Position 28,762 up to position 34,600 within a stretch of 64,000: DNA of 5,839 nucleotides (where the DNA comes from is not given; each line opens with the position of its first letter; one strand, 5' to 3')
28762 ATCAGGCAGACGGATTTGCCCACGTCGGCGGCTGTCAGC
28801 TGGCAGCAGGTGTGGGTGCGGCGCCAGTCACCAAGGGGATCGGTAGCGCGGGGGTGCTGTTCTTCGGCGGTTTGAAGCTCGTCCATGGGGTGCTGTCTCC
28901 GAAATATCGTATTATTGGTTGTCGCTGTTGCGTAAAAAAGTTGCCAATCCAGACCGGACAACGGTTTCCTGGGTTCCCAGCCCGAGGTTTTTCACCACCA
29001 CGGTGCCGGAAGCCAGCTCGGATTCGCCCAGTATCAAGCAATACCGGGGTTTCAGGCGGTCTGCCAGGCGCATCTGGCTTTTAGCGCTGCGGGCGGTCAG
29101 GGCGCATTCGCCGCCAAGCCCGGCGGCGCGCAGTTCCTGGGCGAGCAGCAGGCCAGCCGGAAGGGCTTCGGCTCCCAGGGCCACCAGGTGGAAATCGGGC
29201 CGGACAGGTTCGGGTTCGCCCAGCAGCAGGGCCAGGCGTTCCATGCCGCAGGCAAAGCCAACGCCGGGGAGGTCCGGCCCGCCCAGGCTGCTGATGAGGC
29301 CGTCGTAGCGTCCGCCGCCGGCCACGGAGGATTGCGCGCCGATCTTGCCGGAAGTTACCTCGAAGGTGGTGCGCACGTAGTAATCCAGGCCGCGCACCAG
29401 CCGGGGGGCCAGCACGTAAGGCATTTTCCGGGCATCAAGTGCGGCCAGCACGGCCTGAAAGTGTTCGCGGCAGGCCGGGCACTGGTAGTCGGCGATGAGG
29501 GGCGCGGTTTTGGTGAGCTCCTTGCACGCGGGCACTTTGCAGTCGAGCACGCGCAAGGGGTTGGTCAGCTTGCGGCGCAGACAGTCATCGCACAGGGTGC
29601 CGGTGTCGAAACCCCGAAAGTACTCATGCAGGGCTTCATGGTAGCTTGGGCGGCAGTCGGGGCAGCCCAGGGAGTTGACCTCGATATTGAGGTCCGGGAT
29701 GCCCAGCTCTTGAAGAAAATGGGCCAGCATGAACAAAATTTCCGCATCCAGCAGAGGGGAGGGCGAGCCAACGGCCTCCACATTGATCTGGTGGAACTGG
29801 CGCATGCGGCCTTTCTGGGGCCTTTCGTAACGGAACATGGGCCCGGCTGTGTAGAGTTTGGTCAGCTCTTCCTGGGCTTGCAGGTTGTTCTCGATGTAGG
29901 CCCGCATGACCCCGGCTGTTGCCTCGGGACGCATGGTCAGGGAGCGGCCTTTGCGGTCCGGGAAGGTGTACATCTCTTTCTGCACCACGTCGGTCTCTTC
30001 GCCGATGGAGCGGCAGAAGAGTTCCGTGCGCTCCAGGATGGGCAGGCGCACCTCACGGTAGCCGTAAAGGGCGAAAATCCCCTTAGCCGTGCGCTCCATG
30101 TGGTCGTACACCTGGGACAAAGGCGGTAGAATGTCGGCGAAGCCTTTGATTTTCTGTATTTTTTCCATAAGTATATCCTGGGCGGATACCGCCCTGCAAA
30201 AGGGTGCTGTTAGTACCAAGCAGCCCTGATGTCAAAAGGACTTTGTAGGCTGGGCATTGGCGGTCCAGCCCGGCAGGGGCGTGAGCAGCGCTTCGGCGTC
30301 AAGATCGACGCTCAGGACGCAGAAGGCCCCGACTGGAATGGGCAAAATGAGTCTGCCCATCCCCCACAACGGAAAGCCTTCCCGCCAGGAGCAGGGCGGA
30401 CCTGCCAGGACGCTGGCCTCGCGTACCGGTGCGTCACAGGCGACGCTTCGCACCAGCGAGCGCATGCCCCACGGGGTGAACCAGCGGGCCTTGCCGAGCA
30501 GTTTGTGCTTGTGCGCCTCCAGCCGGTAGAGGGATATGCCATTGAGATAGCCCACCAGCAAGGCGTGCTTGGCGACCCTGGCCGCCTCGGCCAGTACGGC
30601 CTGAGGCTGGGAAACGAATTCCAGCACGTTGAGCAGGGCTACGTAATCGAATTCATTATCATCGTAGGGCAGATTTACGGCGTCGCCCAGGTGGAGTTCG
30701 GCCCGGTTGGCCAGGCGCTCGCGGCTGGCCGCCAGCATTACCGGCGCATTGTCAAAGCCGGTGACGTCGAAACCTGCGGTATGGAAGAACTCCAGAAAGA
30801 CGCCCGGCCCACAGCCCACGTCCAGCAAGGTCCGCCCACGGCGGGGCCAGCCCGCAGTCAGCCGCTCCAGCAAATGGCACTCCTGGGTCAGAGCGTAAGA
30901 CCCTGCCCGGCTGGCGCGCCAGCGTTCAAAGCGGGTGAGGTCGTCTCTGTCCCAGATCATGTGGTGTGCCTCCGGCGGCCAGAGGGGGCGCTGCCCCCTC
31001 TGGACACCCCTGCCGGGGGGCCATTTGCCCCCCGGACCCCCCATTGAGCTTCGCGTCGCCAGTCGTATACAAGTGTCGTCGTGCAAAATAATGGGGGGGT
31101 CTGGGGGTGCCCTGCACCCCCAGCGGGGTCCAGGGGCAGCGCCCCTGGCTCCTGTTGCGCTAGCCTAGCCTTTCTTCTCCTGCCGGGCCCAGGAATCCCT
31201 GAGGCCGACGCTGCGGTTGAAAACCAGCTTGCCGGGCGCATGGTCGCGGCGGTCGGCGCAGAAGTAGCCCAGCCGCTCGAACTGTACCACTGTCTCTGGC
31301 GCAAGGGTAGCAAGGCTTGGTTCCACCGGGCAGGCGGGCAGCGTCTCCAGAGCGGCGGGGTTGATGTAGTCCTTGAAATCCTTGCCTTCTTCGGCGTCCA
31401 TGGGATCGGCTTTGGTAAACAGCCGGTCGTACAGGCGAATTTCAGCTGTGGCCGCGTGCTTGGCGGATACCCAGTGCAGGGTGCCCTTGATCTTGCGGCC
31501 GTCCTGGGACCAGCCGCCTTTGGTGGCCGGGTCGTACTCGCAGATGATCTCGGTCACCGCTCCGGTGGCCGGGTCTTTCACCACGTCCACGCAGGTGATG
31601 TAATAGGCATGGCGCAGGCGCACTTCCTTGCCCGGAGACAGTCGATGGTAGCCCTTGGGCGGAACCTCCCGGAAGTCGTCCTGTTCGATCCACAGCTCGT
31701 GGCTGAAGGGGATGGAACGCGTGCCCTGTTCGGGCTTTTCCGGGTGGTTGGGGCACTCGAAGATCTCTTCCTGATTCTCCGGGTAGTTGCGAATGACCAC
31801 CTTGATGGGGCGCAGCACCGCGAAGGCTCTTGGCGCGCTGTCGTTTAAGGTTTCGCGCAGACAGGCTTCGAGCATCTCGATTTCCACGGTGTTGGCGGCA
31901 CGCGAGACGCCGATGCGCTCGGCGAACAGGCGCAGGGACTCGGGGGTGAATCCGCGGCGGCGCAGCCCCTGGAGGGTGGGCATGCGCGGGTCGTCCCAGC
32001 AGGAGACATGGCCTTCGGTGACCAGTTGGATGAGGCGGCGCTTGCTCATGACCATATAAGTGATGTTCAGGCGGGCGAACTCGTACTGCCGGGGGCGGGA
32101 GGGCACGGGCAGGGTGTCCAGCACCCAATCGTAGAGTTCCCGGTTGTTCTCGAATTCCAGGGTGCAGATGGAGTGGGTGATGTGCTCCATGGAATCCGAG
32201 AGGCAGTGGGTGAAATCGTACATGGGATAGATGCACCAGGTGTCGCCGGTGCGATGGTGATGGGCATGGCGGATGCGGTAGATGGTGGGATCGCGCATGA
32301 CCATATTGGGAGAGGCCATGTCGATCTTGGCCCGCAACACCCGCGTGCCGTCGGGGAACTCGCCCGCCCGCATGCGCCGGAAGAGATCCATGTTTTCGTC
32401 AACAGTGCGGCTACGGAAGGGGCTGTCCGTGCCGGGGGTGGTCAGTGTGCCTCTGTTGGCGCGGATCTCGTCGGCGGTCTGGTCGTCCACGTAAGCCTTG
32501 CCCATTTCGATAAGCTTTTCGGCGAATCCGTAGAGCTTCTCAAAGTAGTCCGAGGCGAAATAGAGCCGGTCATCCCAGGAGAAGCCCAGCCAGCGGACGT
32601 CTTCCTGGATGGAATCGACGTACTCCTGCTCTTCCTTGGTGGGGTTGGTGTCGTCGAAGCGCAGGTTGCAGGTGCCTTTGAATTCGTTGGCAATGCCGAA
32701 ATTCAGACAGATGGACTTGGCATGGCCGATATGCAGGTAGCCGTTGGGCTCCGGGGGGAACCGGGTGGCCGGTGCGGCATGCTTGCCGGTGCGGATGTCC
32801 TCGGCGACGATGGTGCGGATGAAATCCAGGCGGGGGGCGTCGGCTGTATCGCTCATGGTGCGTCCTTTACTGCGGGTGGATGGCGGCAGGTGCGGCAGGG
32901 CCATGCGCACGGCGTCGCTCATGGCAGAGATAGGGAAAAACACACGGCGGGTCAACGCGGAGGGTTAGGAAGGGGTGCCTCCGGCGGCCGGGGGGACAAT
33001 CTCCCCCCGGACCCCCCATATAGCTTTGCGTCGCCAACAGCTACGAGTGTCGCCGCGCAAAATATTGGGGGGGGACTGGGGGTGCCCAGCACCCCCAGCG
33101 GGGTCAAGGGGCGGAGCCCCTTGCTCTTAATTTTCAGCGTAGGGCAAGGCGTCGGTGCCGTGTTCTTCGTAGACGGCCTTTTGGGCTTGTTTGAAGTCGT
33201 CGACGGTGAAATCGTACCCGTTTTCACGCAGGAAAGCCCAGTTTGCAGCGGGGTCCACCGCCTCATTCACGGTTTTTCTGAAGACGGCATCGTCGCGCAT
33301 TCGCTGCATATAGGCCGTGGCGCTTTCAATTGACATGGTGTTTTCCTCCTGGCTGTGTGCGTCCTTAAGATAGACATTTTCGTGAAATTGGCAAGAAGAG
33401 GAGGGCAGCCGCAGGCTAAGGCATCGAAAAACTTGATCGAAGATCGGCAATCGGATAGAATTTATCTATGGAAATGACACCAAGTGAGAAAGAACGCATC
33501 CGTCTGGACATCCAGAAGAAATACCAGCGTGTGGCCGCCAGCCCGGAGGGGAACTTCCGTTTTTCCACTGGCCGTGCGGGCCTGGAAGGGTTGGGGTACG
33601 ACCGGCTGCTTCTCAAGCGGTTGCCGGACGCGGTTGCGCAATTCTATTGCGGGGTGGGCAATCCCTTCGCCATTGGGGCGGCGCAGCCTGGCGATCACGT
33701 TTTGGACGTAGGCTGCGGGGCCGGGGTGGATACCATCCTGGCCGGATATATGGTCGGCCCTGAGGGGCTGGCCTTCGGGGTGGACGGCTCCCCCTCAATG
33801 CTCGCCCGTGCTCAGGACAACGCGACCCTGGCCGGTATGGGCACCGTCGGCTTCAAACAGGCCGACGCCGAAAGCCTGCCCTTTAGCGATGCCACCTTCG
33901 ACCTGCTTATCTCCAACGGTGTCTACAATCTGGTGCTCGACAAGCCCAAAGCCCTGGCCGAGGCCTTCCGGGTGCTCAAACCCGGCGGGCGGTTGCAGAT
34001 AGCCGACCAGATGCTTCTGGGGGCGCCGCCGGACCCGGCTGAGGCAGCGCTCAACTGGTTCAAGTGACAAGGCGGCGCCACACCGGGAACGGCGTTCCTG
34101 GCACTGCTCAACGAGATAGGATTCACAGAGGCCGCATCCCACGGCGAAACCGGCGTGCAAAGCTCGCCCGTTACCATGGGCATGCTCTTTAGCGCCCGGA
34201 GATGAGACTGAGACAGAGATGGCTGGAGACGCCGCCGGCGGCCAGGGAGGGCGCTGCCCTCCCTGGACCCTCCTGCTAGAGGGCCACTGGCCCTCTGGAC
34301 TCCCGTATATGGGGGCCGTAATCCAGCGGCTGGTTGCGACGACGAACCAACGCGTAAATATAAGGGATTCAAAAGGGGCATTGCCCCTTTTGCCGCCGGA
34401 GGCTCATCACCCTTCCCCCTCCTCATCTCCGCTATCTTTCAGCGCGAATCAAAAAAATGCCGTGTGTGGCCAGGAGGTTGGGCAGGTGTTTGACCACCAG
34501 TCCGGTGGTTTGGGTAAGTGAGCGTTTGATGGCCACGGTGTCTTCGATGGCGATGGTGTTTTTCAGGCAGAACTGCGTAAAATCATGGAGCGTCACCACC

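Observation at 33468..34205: ArsM-like methyltransferase with an in-frame UGA: candidate selenocysteine enzyme missed by the ORF track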

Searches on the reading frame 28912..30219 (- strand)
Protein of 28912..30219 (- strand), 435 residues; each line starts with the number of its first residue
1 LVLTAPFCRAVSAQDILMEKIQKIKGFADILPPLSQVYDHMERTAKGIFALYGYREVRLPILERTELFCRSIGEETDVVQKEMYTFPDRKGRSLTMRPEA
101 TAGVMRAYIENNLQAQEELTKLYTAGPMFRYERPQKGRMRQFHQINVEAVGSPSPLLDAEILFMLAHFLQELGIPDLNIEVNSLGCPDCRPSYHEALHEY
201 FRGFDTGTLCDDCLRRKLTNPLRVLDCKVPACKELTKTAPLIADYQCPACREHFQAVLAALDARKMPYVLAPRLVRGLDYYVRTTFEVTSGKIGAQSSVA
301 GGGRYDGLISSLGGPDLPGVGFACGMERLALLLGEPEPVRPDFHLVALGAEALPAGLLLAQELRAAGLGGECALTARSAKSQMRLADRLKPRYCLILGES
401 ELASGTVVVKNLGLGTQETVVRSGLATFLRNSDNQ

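Call 37: search_protein_families(library=ncbifam, proteins=[window:28912-30219:-], max_evalue=1e-12)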
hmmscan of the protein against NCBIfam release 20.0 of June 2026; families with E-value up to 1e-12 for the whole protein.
window:28912-30219:- (435 aa): 11 families
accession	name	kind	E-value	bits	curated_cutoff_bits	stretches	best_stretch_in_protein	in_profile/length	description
TIGR00442.1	hisS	equivalog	1.1e-139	465.9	286.75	1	22-420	1-404/406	histidine--tRNA ligase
TIGR00443.1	hisZ_biosyn_reg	equivalog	1.6e-46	158.9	271.65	1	29-332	2-311/314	ATP phosphoribosyltransferase regulatory subunit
NF009085.0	PRK12420.1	equivalog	6.1e-41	141.1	540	2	254-424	249-421/426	histidine--tRNA ligase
NF008940.0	PRK12292.2-3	equivalog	6.2e-29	101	450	1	26-374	8-368/404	ATP phosphoribosyltransferase regulatory subunit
NF008941.0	PRK12292.2-4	equivalog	2.6e-28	99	447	1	22-185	8-166/393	ATP phosphoribosyltransferase regulatory subunit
NF008953.0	PRK12295.1-6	equivalog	4.6e-28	98.2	384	1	48-182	22-149/384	ATP phosphoribosyltransferase regulatory subunit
NF008942.0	PRK12292.2-5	equivalog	1.8e-27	96.1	643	1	23-182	11-167/434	ATP phosphoribosyltransferase regulatory subunit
NF008943.0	PRK12292.3-1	equivalog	1.3e-22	80.4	690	1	24-381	27-370/403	ATP phosphoribosyltransferase regulatory subunit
NF008950.0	PRK12295.1-3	equivalog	6.5e-20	71.8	492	0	264-330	307-375/387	ATP phosphoribosyltransferase regulatory subunit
NF008936.0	PRK12292.1-3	equivalog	2.3e-19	69.5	492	1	25-182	9-162/406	ATP phosphoribosyltransferase regulatory subunit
NF008945.0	PRK12292.3-3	equivalog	1.1e-18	67.5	409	0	30-181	9-150/368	ATP phosphoribosyltransferase regulatory subunit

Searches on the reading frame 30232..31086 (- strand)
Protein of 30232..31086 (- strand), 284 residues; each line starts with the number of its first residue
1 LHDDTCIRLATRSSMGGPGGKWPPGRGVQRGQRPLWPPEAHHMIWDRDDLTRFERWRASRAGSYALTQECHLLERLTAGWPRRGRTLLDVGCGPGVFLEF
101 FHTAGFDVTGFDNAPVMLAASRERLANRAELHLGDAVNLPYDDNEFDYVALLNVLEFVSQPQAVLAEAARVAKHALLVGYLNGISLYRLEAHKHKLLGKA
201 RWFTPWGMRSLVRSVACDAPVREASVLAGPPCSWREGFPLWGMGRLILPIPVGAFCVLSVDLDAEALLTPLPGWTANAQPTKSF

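Call 37: search_protein_families(library=ncbifam, proteins=[window:30232-31086:-], max_evalue=1e-12)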
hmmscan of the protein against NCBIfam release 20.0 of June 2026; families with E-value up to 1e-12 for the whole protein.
window:30232-31086:- (284 aa): 1 family
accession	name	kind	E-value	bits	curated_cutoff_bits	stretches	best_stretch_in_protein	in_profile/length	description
NF045667.1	MTase_DVU1556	equivalog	8.4e-16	58.1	155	1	59-173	3-112/213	DVU_1556 family methyltransferase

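Call 57: search_protein_families(library=pfam, proteins=[window:30232-31086:-], max_evalue=0.0001)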
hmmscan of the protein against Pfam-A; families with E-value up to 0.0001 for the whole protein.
window:30232-31086:- (284 aa): 7 families
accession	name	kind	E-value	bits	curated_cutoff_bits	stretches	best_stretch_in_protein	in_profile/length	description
PF08241.18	Methyltransf_11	-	1.4e-19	70.9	21.2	1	88-173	1-88/95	Methyltransferase domain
PF13649.12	Methyltransf_25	-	1.4e-17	64.6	27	1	88-173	2-94/97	Methyltransferase domain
PF13847.12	Methyltransf_31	-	1.2e-12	48.1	27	1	83-174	3-103/145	Methyltransferase domain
PF13489.12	Methyltransf_23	-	2.6e-12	47.2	27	1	70-207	10-133/164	Methyltransferase domain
PF08242.18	Methyltransf_12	-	3.3e-11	44.2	30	1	88-173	1-93/98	Methyltransferase domain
PF07021.18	MetW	-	1.4e-09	38.3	21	1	80-177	10-107/193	Methionine biosynthesis protein MetW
PF01209.24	Ubie_methyltran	-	2.4e-06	27.5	20.1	1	81-174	45-145/233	ubiE/COQ5 methyltransferase family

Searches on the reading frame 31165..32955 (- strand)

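Call 37: search_protein_families(library=ncbifam, proteins=[window:31165-32955:-], max_evalue=1e-12)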
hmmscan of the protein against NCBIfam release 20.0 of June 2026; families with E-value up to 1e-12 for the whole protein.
window:31165-32955:- (596 aa): 7 families
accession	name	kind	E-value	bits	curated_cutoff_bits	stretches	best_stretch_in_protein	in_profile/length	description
NF011291.0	PRK14703.1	equivalog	3.6e-259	862.1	681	1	43-594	13-561/769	glutamine--tRNA ligase/YqeY domain fusion protein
TIGR00440.1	glnS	equivalog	2.7e-226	752.5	425.8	1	64-590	3-523/524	glutamine--tRNA ligase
TIGR00463.1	gltX_arch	equivalog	2.6e-109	366.3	401.75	1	60-573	92-551/560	glutamate--tRNA ligase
NF003169.0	PRK04156.1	equivalog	5.9e-91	305.8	516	1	63-578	103-563/567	glutamate--tRNA ligase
NF004315.1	PRK05710.1-4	equivalog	3.2e-18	66.1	250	1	64-167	1-104/274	tRNA glutamyl-Q(34) synthetase GluQRS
TIGR00464.1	gltX_bact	equivalog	4.9e-18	65.3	289.95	1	64-169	4-109/470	glutamate--tRNA ligase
NF004314.0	PRK05710.1-3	equivalog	4e-13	49.4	256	1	61-168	6-113/297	tRNA glutamyl-Q(34) synthetase GluQRS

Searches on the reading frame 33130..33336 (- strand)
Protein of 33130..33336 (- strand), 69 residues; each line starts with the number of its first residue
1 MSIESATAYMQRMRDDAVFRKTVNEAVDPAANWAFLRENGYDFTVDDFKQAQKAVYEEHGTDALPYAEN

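Call 57: search_protein_families(library=pfam, proteins=[window:33130-33336:-], max_evalue=0.0001)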
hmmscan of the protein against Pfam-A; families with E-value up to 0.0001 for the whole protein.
seq(69 aa): 1 family
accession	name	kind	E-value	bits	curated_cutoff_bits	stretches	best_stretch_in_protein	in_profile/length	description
PF07862.16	Nif11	-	2.3e-12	47.4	23.8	1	1-48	1-48/48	Nif11 domain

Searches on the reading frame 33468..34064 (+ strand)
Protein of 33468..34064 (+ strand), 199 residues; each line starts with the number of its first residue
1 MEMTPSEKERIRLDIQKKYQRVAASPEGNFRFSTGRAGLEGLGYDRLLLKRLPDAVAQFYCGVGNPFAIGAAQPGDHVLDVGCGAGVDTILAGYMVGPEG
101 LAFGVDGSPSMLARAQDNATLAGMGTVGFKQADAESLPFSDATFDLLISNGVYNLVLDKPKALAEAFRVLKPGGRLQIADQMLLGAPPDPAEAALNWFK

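Call 44: find_related_loci(query=window:33468-34064:+, collection=metagenome_contigs, flank=1500)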
Query seq(199 aa) (199 aa) in metagenome_contigs; peptide patterns used: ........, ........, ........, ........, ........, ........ (x = any residue, [..] = any of these).
574 stretches matched a pattern; 455 encode a relative of the query (tblastn E <= 1e-3); the best 80 are kept; 80 distinct loci.
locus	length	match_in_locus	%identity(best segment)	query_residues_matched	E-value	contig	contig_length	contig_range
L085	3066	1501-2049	52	11-193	5e-55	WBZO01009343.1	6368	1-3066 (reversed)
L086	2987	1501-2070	40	9-198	3e-43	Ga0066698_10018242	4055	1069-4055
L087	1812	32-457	41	57-198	3e-32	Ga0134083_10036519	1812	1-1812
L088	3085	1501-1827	47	73-180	3e-25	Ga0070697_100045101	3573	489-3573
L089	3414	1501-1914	43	57-180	2e-25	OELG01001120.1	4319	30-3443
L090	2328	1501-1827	50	73-180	3e-24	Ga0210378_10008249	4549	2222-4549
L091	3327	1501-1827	45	73-180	1e-23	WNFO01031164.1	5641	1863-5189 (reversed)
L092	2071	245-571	47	73-180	1e-23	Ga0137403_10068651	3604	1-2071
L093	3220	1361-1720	45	74-189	2e-23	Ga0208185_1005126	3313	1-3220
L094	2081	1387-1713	45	73-180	8e-23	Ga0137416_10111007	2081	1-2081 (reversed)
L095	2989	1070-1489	41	57-182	1e-22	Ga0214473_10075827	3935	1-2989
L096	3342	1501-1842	45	68-180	2e-22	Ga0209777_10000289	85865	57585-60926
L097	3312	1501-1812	47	75-180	8e-21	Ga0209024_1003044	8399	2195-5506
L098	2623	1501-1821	46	75-180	2e-19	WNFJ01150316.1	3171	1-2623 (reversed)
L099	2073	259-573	44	78-182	2e-19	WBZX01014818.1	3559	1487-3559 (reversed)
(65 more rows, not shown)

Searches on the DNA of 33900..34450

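Call 58: search_rna_families(source=window, start=33900, end=34450, threshold=evalue, max_evalue=10)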
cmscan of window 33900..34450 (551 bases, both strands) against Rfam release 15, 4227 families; matches with E-value up to 10: 14.
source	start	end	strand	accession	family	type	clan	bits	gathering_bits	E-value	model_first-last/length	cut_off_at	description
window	33936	33990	+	RF03085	abiF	Gene; sRNA;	-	16.3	37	5.1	1-37/37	no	abiF RNA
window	34226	34300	-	RF02809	RsmW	Gene; sRNA;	CL00106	16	52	2.6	1-124/124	no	RsmW RNA family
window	34356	34406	+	RF02937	Clostridiales-2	Gene; sRNA;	-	15.8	58.6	0.59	1-82/82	no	Clostridiales-2 RNA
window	34386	34430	-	RF01149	sR10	Gene; snRNA; snoRNA; CD-box;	-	14.4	45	0.38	1-54/54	no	Small nucleolar RNA sR10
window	34039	34161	+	RF00232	Spi-1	Cis-reg;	-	14.4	40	2.8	1-168/168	no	Spi-1 (PU.1) 5' UTR regulatory element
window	34087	34137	-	RF03478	mir-630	Gene; miRNA;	-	14.4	90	10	1-76/76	no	mir-630 microRNA precursor family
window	34273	34391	-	RF00483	IRES_IGF2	Cis-reg; IRES;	-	14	70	1.6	1-121/121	no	Insulin-like growth factor II IRES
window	34002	34081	+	RF01763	Guanidine-III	Cis-reg; riboswitch;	-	12.8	36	4.2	1-67/67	no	Guanidine-III riboswitch aptamer (yKKC-III)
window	34393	34414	-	RF01310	sR7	Gene; snRNA; snoRNA; CD-box;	-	12.7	37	2.6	1-57/57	no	Small nucleolar RNA sR7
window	34237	34285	+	RF02886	npcTB_6715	Gene; sRNA;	-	12.5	72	0.89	98-153/212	no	Mycobacterium sRNA 6715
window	34345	34438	-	RF04015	MIR946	Gene; miRNA;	-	12.5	190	6.6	1-189/189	no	MIR946 microRNA precursor family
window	33965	34002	-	RF03163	c4-a1b1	Gene; antisense;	CL00128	12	46.7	3.1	1-53/53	no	a1, b1 targets of C4 antisense RNA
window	34400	34432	-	RF01126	sR41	Gene; snRNA; snoRNA; CD-box;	-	11.7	54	3.3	1-53/53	no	Small nucleolar RNA sR41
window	34394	34430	-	RF01124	sR36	Gene; snRNA; snoRNA; CD-box;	-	11.5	55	2.6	1-55/55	no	Small nucleolar RNA sR36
